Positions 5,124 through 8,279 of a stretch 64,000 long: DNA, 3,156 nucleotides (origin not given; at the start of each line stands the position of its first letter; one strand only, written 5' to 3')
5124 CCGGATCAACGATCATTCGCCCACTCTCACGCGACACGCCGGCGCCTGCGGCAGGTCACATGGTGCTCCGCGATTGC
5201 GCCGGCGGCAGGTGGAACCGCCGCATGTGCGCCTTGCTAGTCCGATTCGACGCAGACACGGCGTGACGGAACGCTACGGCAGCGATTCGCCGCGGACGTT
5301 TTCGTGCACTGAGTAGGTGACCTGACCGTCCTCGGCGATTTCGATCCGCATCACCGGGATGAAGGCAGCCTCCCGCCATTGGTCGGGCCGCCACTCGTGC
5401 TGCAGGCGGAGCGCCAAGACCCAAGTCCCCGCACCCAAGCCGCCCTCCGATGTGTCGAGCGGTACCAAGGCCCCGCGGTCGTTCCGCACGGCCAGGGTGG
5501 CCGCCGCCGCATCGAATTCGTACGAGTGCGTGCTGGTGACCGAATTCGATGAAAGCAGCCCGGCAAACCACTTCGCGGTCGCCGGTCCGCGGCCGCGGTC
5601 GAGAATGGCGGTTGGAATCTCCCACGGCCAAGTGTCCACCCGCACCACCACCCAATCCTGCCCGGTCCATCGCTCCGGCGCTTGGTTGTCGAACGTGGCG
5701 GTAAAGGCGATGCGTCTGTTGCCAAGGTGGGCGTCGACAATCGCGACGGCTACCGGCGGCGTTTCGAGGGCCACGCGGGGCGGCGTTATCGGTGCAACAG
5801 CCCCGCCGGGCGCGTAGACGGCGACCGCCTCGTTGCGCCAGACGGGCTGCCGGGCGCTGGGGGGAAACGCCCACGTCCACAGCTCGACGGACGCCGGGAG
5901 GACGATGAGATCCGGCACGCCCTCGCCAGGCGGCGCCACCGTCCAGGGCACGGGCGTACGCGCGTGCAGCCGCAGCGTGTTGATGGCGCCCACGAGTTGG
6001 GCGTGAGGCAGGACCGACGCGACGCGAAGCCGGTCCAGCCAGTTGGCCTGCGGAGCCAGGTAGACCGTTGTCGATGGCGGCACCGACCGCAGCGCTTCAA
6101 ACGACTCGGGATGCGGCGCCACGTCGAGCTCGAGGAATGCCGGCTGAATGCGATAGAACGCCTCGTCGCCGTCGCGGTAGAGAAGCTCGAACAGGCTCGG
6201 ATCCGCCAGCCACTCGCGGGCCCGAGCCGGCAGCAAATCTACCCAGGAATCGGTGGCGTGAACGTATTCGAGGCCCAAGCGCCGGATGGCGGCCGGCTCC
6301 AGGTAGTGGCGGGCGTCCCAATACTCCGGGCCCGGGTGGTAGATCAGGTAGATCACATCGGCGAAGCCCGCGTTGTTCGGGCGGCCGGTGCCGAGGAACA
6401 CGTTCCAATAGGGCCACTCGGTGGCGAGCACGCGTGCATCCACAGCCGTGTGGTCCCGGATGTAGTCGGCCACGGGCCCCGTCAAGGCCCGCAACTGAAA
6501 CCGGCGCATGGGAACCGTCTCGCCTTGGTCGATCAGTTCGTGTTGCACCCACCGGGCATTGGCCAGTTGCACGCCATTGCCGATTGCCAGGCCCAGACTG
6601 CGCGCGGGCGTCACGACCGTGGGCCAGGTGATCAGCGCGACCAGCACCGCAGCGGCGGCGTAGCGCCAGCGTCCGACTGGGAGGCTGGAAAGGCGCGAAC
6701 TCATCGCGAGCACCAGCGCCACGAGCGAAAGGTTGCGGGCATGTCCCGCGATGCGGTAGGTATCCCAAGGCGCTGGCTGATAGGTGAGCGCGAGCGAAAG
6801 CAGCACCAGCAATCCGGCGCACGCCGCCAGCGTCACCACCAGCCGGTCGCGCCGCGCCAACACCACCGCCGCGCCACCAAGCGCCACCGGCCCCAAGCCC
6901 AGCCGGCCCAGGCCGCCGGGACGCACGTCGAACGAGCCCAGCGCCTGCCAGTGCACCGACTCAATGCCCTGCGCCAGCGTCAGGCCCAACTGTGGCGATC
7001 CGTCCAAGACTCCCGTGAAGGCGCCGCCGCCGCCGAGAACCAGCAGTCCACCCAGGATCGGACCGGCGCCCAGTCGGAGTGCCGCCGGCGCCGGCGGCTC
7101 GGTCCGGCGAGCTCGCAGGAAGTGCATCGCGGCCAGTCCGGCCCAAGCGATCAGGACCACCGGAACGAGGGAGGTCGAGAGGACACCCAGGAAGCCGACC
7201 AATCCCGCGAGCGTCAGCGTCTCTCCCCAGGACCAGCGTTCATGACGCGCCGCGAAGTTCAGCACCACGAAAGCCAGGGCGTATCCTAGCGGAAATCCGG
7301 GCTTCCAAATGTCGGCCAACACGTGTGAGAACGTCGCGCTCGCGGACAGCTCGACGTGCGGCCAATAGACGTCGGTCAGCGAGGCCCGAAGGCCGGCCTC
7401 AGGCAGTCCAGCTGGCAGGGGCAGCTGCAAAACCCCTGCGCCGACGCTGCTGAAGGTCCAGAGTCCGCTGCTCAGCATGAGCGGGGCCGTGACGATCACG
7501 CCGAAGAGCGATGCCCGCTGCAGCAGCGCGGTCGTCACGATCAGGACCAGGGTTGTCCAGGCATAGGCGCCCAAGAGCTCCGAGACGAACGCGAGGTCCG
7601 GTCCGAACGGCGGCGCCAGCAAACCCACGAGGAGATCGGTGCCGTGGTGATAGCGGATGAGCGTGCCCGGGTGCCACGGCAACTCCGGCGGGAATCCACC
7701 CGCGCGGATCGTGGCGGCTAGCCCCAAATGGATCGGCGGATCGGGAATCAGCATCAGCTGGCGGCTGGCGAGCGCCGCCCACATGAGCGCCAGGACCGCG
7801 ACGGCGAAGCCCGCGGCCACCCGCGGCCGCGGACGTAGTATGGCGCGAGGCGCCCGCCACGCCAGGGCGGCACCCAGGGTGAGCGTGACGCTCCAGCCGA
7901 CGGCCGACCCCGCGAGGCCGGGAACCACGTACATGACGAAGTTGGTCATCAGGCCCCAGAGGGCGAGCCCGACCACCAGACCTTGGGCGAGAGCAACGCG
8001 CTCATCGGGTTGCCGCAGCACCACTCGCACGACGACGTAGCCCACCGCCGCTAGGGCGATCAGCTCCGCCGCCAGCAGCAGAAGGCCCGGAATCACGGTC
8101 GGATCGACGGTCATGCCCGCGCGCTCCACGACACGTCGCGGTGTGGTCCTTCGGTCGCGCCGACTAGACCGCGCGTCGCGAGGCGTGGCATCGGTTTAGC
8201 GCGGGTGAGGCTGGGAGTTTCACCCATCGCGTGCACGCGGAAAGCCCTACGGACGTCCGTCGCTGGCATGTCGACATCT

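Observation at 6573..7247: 675-bp base-perfect tract shared by P2 and P9, 21 kb apart, embedded in otherwise diverged genes (recent gene conversion)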

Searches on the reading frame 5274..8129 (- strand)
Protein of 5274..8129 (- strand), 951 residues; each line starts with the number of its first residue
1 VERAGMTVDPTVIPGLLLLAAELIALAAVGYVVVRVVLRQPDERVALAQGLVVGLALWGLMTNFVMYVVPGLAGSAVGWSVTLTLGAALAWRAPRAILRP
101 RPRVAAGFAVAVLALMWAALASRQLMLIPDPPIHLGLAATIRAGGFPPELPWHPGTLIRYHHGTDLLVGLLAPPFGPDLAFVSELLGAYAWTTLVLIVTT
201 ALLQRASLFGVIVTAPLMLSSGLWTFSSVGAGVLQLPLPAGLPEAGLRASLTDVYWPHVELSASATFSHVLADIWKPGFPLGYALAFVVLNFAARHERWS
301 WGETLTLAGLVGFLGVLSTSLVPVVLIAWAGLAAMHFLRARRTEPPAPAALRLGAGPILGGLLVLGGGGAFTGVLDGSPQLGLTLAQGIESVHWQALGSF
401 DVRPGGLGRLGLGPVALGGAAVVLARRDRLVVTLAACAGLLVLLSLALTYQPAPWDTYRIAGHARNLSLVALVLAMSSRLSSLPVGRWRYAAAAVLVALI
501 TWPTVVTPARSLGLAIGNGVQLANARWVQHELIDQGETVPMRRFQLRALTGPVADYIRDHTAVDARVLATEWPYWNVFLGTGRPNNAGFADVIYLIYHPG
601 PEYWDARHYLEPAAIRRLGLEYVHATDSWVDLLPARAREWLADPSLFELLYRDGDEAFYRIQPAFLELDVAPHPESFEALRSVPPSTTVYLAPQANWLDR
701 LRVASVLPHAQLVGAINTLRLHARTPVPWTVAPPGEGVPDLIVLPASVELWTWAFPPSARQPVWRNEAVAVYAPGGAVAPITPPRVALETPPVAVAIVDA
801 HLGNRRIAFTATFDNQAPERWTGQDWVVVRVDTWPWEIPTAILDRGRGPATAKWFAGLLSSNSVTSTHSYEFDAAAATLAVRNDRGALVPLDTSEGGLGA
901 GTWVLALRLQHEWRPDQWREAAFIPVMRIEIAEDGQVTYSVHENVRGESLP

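Call 4: search_protein_families(library=pfam, proteins=[window:5274-8129:-])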
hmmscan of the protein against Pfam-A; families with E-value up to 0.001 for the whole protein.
window:5274-8129:- (951 aa): 0 families

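Call 5: search_protein_families(library=ncbifam, proteins=[window:5274-8129:-], max_evalue=1)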
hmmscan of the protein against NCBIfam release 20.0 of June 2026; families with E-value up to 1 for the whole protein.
window:5274-8129:- (951 aa): 1 family
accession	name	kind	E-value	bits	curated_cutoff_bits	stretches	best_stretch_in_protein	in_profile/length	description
TIGR03662.1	Chlor_Arch_YYY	subfamily_domain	0.042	12.5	300.25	1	23-214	12-214/727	chlor_Arch_YYY domain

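Call 6: search_protein_families(library=pfam, proteins=[window:5274-8129:-], max_evalue=10)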
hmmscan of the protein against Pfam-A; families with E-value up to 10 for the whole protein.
window:5274-8129:- (951 aa): 0 families

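Call 11: find_homologous_proteins(query=window:5274-8129:-)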
Query window:5274-8129:- (951 aa): 748 proteins with E <= 0.001 among 8000 candidates; the best 120 are listed.
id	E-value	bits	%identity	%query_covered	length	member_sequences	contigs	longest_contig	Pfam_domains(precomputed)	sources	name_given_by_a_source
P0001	0.0e+0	2068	98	99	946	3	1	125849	-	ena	-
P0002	0.0e+0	2002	95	99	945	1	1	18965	-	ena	-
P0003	0.0e+0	1876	89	100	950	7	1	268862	-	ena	-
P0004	0.0e+0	1806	86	99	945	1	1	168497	-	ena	-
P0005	0.0e+0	1765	84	99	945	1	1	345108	-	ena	-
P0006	0.0e+0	1754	84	99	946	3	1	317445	-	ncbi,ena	-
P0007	0.0e+0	1680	81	99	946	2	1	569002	-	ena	-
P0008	0.0e+0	1680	80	99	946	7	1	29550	-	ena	-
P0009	0.0e+0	1666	80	99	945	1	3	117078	-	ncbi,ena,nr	ncbi:MAG: hypothetical protein OXG33_03195 [Chloroflexi bacterium]|nr:hypothetical protein [Chlorofl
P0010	0.0e+0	1645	79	99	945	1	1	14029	-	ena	-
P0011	0.0e+0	1644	79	99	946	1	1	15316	-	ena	-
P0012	0.0e+0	1628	79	99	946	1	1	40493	-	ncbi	-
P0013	0.0e+0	1592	76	99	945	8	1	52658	-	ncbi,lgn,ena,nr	ncbi:MAG: hypothetical protein OXU21_03155 [Chloroflexota bacterium]|nr:hypothetical protein [Chloro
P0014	0.0e+0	1586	76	99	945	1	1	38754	-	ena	-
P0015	0.0e+0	1576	77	99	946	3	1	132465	-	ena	-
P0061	0.0e+0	1161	59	96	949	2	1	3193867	-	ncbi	-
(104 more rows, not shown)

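Call 13: find_encoding_contigs(protein=P0001, flank=10000, max_places=4)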
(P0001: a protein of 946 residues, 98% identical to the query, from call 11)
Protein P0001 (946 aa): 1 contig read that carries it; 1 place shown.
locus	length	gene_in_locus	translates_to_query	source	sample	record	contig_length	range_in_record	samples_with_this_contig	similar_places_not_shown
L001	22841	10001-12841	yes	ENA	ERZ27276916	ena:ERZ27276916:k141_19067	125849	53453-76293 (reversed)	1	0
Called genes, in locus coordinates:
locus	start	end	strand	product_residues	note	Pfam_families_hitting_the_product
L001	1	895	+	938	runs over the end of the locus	-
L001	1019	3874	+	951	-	-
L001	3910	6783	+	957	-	-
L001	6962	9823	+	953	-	-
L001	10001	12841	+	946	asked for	-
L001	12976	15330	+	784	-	-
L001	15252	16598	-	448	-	PF03447:NAD_binding_3 (faint), PF21135:DRL_cat, PF08666:SAF (faint)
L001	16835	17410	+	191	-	-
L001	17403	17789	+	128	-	PF00903:Glyoxalase (weak)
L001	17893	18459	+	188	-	PF04167:DUF402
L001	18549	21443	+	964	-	PF00005:ABC_tran (faint), PF02463:SMC_N (faint), PF13191:AAA_16 (faint), PF13304:AAA_21 (faint), PF13481:AAA_25 (faint), PF13555:AAA_29 (faint), PF17760:UvrA_inter, PF17755:UvrA_DNA-bind, +1 more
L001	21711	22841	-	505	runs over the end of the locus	PF13541:ChlI, PF00158:Sigma54_activat (faint), PF05496:RuvB_N (faint), PF01078:Mg_chelatase, PF07728:AAA_5 (weak), PF00493:MCM, PF13335:Mg_chelatase_C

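Call 19: find_encoding_contigs(protein=P0015, flank=10000, max_places=4)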
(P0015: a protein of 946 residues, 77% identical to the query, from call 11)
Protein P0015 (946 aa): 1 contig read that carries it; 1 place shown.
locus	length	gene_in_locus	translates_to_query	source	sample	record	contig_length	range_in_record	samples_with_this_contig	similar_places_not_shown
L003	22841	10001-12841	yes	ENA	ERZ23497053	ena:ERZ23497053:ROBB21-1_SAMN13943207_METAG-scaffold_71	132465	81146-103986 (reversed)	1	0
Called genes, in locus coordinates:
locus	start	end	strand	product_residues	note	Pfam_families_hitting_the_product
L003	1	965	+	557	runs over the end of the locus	PF00118:Cpn60_TCP1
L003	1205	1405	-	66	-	-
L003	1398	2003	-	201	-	PF01325:Fe_dep_repress (weak), PF02742:Fe_dep_repr_C, PF04023:FeoA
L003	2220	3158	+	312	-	-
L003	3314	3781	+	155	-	-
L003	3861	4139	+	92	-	-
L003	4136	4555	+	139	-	PF01850:PIN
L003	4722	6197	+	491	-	PF07364:DUF1485, PF07171:MlrC_C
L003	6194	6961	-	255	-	PF00106:adh_short, PF08659:KR, PF23441:SDR, PF01370:Epimerase (weak), PF13561:adh_short_C2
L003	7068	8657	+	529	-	-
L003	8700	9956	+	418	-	PF01408:GFO_IDH_MocA, PF22725:GFO_IDH_MocA_C3, PF02894:GFO_IDH_MocA_C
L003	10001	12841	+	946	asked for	-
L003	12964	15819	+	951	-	-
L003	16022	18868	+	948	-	-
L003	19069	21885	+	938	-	-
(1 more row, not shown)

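Call 38: find_related_loci(query=window:5274-8114:-, collection=genome_contigs, flank=10000)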
Query window:5274-8114:- (946 aa) in genome_contigs; peptide patterns used: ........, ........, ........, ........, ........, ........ (x = any residue, [..] = any of these).
18 stretches matched a pattern; 9 encode a relative of the query (tblastn E <= 1e-3); 7 distinct loci.
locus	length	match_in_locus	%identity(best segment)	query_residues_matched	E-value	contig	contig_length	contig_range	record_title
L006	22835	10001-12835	90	1-946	0e+0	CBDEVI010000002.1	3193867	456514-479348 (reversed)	MAG: Chloroflexota bacterium isolate f820a594-4fe9-4b7b-8cc4-7fafcfd9b253 genome assembly, contig: contig_2, whole genom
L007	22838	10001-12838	83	1-946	0e+0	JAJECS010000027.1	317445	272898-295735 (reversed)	MAG: Chloroflexota bacterium isolate jk18xAbins.3 k141_603164, whole genome shotgun sequence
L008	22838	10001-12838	79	1-946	0e+0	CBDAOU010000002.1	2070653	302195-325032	MAG: Chloroflexota bacterium isolate 1ab9ed6c-b116-4708-afc9-c8c3060f4704 genome assembly, contig: contig_2, whole genom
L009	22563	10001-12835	76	1-946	0e+0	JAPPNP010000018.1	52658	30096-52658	MAG: Chloroflexota bacterium isolate RHO3_bin_74 NODE_1415_length_52658_cov_22.939927, whole genome shotgun sequence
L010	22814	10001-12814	75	1-940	0e+0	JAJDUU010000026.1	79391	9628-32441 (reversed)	MAG: Chloroflexota bacterium isolate jk18x1bzbins.9 k141_1037640, whole genome shotgun sequence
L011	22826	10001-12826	66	1-944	0e+0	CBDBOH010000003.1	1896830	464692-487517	MAG: Chloroflexota bacterium isolate 6ed94c95-c701-4cc9-8e12-bdeb5c957f40 genome assembly, contig: contig_3, whole genom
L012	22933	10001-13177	79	1-944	0e+0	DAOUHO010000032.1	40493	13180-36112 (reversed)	MAG TPA_asm: Chloroflexota bacterium isolate S16_103 k189_166917, whole genome shotgun sequence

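Call 39: find_encoding_contigs(protein=P0061, flank=10000, max_places=3)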
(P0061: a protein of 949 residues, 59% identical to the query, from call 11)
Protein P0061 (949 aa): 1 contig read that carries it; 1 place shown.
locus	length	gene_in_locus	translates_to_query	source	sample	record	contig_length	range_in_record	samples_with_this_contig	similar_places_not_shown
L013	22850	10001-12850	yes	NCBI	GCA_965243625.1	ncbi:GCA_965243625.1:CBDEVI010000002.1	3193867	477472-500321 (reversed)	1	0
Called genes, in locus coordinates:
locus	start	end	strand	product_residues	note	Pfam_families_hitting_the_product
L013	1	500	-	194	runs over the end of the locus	PF01325:Fe_dep_repress (weak), PF02742:Fe_dep_repr_C, PF04023:FeoA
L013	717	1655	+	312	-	PF13098:Thioredoxin_2 (faint)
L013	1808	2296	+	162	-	-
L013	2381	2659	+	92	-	-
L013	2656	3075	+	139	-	PF01850:PIN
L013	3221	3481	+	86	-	PF04255:DUF433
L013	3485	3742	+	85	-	PF07927:HicA_toxin (faint)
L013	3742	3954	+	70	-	PF21748:UPF0150, PF15919:HicB_lk_antitox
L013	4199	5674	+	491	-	PF07364:DUF1485, PF07171:MlrC_C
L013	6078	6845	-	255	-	PF00106:adh_short, PF08659:KR, PF23441:SDR, PF13561:adh_short_C2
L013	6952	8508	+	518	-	PF07995:GSDH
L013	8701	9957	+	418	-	PF01408:GFO_IDH_MocA, PF22725:GFO_IDH_MocA_C3, PF02894:GFO_IDH_MocA_C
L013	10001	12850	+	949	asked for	-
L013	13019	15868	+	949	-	-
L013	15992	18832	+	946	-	-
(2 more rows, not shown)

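Call 46: search_solved_structures(query=A1, max_evalue=10, show_alignments=0)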
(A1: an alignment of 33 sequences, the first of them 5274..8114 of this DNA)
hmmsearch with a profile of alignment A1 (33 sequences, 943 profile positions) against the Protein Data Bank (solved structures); distinct sequences matched with E-value up to 10: 1.
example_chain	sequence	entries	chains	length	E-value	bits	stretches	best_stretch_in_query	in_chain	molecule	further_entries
9gtx_A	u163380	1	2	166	2.2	9.1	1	740-786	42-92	Outer-membrane lipoprotein carrier protein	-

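Call 59: predict_structure(alignment_id=A1)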
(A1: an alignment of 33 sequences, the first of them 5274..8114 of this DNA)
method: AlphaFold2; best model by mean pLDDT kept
length: 946 residues; sequences in the alignment: 33
mean_pLDDT: 72.6   pTM: 0.61
mean pLDDT of the five models: 72.6, 71.2, 70.9, 66.5, 63.6
residues with pLDDT >= 90: 212; 70-90: 383; 50-70: 185; < 50: 166
segments of 3 or more residues with pLDDT < 50: 119-122, 215-270, 365-378, 393-407, 447-451, 493-542, 588-591, 716-718, 720-723, 944-946
pLDDT, mean of each block of 10 residues (from residue 1): 66 90 93 88 93 92 88 92 82 76 86 62 60 81 60 70 87 78 85 80 61 44 30 29 33 32 37 77 83 78 88 72 79 78 79 80 46 45 53 39 44 76 76 73 56 56 67 66 64 45 43 38 36 36 66 80 79 64 60 78 95 91 93 97 94 95 94 92 87 83 81 51 56 85 83 85 89 85 63 90 89 66 85 79 84 73 92 92 92 91 81 81 91 88 52
secondary structure, 60 per line:
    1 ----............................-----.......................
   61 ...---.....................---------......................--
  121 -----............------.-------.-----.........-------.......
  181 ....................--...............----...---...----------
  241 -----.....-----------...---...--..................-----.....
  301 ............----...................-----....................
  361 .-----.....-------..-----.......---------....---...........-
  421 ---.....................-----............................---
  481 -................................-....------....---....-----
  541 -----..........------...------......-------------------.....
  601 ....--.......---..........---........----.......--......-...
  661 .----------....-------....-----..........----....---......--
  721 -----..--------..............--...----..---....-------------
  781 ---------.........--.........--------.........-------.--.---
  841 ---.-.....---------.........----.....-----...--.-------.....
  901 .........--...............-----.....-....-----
elements in order (helices of 4 or more, strands of 3 or more residues): H5-32 H38-63 H67-87 H97-118 H126-137 H158-166 H174-200 H203-217 E222-224 E228-230 H246-250 H273-290 H296-312 H317-335 H341-361 H367-371 H386-392 H402-405 H409-419 H424-442 H450-477 H482-513 H515-518 E525-528 E532-535 H546-555 E562-564 H571-576 H596-604 H607-613 E617-621 H622-626 H630-637 E642-648 E651-656 H658-661 H672-675 E683-686 H692-701 E706-709 H713-718 E736-740 H741-749 E764-767 E790-798 E801-809 E818-826 E846-850 E860-868 E873-877 E883-885 E896-909 E912-926 E932-936

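Call 61: fold_search(model_id=the predicted structure, library=pdb)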
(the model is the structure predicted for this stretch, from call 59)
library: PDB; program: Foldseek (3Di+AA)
matches with E <= 10: 594; with E <= 0.001: 12
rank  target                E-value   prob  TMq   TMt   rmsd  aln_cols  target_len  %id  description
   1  8if8_C                1.5e-06  1.00  0.25  0.37  17.8       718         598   12  Arabinosyltransferase AftA (released 2023-05-31)
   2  8if8_B                4.6e-06  1.00  0.28  0.40  17.5       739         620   15  Arabinosyltransferase AftA (released 2023-05-31)
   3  7zlh_A                2.2e-05  1.00  0.22  0.29  16.2       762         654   10  Cryo-EM structure of C-mannosyltransferase CeDPY19, in apo state, bound to CMT2-Fab and anti-Fab nanobody (released 2023-01-11)
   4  9n9j_I                4.3e-05  1.00  0.21  0.26  16.6       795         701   11  Structure of a GRP94 folding intermediate engaged with a CCDC134- and FKBP11-bound secretory translocon (released 2025-11-19)
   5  8age_A                1.4e-04  1.00  0.25  0.34  14.8       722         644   11  Structure of yeast oligosaccharylransferase complex with acceptor peptide bound (released 2022-12-07)
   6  6c26_A                1.8e-04  1.00  0.26  0.35  16.5       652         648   11  The Cryo-EM structure of a eukaryotic oligosaccharyl transferase complex (released 2018-01-31)
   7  6ezn_F                2.0e-04  1.00  0.24  0.32  15.2       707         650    9  Cryo-EM structure of the yeast oligosaccharyltransferase (OST) complex (released 2018-01-17)
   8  6s7o_A                3.8e-04  1.00  0.24  0.32  15.8       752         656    8  Cryo-EM structure of human oligosaccharyltransferase complex OST-A (released 2019-12-18)
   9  6s7t_A                3.8e-04  1.00  0.23  0.29  14.5       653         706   10  Cryo-EM structure of human oligosaccharyltransferase complex OST-B (released 2019-12-18)
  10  7oci_F                4.1e-04  1.00  0.25  0.35  14.9       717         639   10  Cryo-EM structure of yeast Ost6p containing oligosaccharyltransferase complex (released 2022-02-16)
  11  8b6l_I                4.7e-04  1.00  0.22  0.28  15.5       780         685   10  Subtomogram average of the human Sec61-TRAP-OSTA-translocon (released 2022-12-07)
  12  6ftg_5                8.4e-04  1.00  0.24  0.33  16.2       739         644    9  Subtomogram average of OST-containing ribosome-translocon complexes from canine rough microsomal membranes (released 2018-03-21)
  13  8agb_A                1.3e-03  1.00  0.23  0.32  15.7       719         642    9  Structure of yeast oligosaccharylransferase complex with lipid-linked oligosaccharide bound (released 2022-12-07)
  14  6wby                  3.1e-03  0.97  0.24  0.19  18.6       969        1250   13  Single-Particle Cryo-EM Structure of Arabinofuranosyltransferase AftD from Mycobacteria, Mutant R1389S Class 2 (released 2020-05-13)
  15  8agc_A                8.0e-03  0.99  0.23  0.30  16.1       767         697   10  Structure of yeast oligosaccharylransferase complex with lipid-linked oligosaccharide and non-acceptor peptide bound (released 2022-12-07)
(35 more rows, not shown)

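Call 68: search_protein_families(library=pfam, alignment_id=A1, max_evalue=1)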
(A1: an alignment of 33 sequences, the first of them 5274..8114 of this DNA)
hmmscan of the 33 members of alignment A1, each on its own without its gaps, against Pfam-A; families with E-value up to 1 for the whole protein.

A. member 1, window:5274-8114:- (946 aa): 0 families

B. families by the number of members that match (of 33 scanned): 4 families
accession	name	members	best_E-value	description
PF20604.3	DUF6798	6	0.00039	Domain of unknown function (DUF6798)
PF11143.13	DUF2919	4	0.048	Protein of unknown function (DUF2919)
PF15366.11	DUF4597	1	0.16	Domain of unknown function (DUF4597)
PF18617.6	Nup214_FG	1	0.21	Nucleoporin Nup214 phenylalanine-glycine (FG) domain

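Call 71: find_encoding_contigs(protein=P0002, flank=10000, max_places=3)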
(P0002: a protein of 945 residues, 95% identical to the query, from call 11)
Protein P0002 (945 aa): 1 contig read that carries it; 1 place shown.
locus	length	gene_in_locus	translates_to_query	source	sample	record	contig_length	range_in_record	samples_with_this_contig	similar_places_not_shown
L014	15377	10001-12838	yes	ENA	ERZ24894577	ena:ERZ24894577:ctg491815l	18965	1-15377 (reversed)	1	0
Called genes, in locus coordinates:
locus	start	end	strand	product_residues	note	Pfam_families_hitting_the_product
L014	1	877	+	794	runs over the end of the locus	-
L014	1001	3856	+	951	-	-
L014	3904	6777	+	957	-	-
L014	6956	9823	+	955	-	-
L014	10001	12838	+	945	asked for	-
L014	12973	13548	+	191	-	-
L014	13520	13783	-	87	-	-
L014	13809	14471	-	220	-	-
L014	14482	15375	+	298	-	?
